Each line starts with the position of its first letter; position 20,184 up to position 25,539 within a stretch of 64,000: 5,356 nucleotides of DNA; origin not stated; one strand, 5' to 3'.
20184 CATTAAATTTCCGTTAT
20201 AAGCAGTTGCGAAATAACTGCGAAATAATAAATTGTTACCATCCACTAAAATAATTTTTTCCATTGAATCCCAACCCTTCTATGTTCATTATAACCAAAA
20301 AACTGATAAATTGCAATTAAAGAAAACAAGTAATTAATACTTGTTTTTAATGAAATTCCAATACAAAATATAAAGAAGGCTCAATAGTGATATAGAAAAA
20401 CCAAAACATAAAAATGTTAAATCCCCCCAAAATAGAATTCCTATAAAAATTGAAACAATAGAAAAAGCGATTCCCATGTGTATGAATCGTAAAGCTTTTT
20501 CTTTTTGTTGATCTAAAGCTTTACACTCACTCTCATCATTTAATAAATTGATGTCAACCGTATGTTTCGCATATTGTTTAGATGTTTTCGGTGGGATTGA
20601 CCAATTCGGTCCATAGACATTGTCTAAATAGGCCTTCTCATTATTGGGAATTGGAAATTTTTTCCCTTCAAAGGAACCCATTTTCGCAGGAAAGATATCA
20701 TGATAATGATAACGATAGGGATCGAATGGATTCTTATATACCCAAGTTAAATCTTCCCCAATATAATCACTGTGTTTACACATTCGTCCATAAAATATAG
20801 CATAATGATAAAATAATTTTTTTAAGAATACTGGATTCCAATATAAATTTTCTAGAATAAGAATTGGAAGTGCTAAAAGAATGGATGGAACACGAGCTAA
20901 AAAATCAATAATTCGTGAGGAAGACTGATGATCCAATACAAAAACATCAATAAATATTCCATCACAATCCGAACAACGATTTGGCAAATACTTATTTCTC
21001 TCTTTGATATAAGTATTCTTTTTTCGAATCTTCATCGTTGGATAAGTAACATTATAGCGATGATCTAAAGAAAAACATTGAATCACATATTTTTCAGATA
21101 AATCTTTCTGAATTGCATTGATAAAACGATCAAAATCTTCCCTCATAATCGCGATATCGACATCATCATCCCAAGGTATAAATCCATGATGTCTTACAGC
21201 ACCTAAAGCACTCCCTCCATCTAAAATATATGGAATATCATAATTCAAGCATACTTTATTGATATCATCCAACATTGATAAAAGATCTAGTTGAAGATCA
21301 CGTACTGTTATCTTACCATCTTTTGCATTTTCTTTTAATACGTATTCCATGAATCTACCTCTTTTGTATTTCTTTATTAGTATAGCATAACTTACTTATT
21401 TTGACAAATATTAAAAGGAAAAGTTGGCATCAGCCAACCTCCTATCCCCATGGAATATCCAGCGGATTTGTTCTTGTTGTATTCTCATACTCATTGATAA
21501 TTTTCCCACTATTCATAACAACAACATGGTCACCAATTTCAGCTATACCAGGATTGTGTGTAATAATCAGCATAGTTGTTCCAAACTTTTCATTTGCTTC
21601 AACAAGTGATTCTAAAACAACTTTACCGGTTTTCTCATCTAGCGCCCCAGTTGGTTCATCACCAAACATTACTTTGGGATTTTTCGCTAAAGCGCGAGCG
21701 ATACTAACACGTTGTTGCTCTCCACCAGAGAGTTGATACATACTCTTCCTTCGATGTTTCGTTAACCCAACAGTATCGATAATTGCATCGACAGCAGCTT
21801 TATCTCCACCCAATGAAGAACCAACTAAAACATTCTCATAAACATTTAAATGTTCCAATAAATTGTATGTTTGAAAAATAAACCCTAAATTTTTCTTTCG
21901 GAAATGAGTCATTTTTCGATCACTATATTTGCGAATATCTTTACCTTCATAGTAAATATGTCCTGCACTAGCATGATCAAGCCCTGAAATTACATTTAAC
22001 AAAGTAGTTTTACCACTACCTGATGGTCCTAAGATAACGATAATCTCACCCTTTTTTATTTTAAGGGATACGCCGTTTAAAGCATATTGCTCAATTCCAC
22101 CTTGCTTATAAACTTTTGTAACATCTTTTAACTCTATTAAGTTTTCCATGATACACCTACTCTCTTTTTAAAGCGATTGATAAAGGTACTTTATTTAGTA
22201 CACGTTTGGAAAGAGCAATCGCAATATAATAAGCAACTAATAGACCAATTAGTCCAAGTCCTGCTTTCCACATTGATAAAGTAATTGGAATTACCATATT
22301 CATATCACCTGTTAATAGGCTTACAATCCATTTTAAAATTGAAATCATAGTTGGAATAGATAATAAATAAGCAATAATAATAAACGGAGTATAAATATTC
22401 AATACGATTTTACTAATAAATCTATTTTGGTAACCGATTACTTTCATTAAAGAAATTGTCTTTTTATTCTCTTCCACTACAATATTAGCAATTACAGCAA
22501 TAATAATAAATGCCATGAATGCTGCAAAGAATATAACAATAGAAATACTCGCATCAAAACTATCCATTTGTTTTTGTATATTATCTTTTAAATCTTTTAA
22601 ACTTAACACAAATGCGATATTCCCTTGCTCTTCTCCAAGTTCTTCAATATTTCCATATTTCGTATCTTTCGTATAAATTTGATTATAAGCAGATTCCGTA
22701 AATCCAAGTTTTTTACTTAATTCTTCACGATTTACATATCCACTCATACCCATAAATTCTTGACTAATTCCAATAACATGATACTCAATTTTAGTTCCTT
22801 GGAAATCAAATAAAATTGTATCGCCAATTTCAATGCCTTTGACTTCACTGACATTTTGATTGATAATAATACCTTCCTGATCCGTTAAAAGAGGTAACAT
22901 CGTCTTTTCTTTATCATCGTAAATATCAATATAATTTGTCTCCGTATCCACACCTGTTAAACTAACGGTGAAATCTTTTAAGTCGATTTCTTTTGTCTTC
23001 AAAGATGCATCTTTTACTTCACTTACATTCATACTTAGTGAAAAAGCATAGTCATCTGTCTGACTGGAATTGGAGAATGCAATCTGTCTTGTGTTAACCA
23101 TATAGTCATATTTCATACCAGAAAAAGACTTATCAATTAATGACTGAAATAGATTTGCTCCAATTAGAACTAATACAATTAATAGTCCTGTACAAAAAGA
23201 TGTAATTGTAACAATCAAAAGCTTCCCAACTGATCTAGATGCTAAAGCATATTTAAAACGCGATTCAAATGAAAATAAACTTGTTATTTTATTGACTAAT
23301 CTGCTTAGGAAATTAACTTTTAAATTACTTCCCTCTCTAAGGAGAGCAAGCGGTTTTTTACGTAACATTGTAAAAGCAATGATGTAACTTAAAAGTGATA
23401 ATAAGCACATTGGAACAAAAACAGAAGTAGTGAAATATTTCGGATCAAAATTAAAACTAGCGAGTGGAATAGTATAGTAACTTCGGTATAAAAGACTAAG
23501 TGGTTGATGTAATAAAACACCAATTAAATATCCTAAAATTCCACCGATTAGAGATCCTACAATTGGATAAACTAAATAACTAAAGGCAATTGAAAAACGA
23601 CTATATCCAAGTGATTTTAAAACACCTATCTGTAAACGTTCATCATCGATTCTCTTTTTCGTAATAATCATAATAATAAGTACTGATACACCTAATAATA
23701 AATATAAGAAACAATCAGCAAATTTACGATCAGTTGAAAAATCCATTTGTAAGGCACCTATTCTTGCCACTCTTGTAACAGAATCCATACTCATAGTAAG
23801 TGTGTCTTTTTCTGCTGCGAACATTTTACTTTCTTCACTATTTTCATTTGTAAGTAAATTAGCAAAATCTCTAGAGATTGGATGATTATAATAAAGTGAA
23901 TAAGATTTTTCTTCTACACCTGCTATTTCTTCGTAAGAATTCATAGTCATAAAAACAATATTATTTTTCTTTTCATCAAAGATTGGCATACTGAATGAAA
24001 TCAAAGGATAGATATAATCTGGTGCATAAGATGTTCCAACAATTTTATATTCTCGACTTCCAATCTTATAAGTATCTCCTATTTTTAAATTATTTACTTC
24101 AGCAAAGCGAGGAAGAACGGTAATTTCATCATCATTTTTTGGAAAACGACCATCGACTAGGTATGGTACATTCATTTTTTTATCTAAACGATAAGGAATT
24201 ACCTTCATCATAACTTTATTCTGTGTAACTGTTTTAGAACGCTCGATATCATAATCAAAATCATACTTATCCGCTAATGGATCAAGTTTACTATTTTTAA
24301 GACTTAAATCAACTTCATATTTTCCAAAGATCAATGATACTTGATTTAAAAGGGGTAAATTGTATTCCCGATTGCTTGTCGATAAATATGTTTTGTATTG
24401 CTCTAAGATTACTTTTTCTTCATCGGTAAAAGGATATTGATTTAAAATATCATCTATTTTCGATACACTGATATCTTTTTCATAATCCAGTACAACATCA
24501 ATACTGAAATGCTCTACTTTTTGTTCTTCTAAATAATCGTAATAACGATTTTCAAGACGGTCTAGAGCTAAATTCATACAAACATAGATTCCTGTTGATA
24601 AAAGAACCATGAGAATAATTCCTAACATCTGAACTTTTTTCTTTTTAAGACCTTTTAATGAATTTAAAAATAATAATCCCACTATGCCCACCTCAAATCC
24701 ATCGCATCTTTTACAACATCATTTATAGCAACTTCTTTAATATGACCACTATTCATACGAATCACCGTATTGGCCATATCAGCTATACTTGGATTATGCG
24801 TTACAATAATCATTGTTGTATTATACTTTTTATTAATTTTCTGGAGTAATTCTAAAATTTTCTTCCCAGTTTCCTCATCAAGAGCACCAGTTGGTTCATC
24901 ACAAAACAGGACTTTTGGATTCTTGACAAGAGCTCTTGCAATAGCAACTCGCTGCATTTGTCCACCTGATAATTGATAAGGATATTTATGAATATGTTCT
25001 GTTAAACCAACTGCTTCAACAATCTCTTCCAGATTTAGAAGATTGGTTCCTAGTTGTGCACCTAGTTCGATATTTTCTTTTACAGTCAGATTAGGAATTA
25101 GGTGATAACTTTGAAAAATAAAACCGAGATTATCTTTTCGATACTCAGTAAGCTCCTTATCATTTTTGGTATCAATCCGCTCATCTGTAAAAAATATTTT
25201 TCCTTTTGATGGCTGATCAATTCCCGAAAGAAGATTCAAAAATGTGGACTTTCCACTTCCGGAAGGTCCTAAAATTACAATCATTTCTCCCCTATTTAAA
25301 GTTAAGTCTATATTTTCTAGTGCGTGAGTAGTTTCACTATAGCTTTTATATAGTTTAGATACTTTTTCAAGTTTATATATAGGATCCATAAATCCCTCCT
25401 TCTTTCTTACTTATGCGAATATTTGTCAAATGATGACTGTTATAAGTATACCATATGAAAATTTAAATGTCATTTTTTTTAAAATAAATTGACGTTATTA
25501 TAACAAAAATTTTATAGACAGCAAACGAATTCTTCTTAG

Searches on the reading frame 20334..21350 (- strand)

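Call 82: search_protein_families(library=pfam, proteins=[window:20334-21350:-], max_evalue=0.001)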
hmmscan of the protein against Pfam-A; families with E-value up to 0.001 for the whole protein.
window:20334-21350:- (338 aa): 1 family
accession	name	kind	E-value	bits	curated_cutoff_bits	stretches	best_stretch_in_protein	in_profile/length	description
PF04991.19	LicD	-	4.3e-33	115.7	22.6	1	34-247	1-227/227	LicD family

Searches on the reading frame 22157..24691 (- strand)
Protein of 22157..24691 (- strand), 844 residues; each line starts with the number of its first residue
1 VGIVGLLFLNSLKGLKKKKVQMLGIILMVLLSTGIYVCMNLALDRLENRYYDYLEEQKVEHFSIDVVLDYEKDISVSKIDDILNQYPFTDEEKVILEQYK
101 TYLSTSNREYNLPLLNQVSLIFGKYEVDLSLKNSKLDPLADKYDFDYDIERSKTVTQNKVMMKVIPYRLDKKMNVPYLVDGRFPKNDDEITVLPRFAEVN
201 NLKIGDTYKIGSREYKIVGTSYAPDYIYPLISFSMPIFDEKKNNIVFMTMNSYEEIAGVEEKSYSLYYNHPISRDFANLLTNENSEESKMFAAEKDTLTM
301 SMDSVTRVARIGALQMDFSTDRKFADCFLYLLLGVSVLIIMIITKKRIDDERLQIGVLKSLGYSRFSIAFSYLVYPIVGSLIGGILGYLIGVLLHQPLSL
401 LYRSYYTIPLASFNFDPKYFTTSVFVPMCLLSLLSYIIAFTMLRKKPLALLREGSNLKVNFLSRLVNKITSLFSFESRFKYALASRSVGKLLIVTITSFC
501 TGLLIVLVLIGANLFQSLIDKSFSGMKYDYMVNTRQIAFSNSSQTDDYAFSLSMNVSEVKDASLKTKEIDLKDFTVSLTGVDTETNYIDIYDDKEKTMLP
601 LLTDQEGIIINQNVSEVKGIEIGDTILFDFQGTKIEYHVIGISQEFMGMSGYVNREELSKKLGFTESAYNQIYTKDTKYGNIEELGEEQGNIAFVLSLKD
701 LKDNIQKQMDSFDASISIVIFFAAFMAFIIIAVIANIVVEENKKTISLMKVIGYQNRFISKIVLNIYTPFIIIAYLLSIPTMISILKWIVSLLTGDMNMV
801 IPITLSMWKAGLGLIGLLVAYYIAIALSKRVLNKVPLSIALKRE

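Call 82: search_protein_families(library=pfam, proteins=[window:22157-24691:-], max_evalue=0.001)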
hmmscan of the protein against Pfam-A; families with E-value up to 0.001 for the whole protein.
window:22157-24691:- (844 aa): 2 families
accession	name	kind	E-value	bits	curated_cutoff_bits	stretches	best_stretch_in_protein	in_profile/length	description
PF02687.27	FtsX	-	1.5e-23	83.5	25.5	2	328-446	3-119/120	FtsX-like permease C-terminal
PF12704.14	MacB_PCD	-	2e-07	32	27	1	494-650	5-161/207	MacB-like periplasmic core domain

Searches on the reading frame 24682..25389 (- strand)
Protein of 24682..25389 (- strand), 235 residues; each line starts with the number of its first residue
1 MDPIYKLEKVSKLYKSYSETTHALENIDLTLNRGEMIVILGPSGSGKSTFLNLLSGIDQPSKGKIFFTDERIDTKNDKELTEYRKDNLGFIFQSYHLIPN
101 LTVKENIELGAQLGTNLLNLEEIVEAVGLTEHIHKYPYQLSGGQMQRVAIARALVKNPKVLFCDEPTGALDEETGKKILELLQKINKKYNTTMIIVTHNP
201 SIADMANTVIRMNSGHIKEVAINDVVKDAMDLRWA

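Call 82: search_protein_families(library=pfam, proteins=[window:24682-25389:-], max_evalue=0.001)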
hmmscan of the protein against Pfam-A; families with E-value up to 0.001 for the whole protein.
window:24682-25389:- (235 aa): 11 families
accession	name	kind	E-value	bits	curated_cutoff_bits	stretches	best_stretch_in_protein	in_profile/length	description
PF00005.33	ABC_tran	-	6.5e-37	127.6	25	1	24-167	1-136/137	ABC transporter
PF02463.25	SMC_N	-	7.7e-08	32.5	40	1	121-214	135-213/220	RecF/RecN/SMC N terminal domain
PF13304.12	AAA_21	-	1.2e-07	32.6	27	0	37-76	2-53/304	AAA domain, putative AbiEii toxin, Type IV TA system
PF03193.22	RsgA_GTPase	-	2.3e-05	24.8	30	1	15-60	88-132/174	RsgA GTPase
PF20720.3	nSTAND3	-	3e-05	24.2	27.2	0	21-54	4-37/155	Novel STAND NTPase 3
PF13555.12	AAA_29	-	0.00033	20.8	27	1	29-51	17-39/61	P-loop containing region of AAA domain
PF12846.13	AAA_10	-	0.00046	19.8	27.5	0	157-201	240-284/362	AAA-like domain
PF01695.23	IstB_IS21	-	0.00051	20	24.1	0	151-206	148-200/238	IstB-like ATP binding protein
PF13401.12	AAA_22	-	0.00063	20.5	27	0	35-197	6-122/130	AAA domain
PF25199.1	nSTAND_NTPase5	-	0.00065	20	34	0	30-83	37-93/145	Novel STAND NTPase 5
PF19044.6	P-loop_TraG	-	0.00098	18.3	25.8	0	29-54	26-49/413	TraG P-loop domain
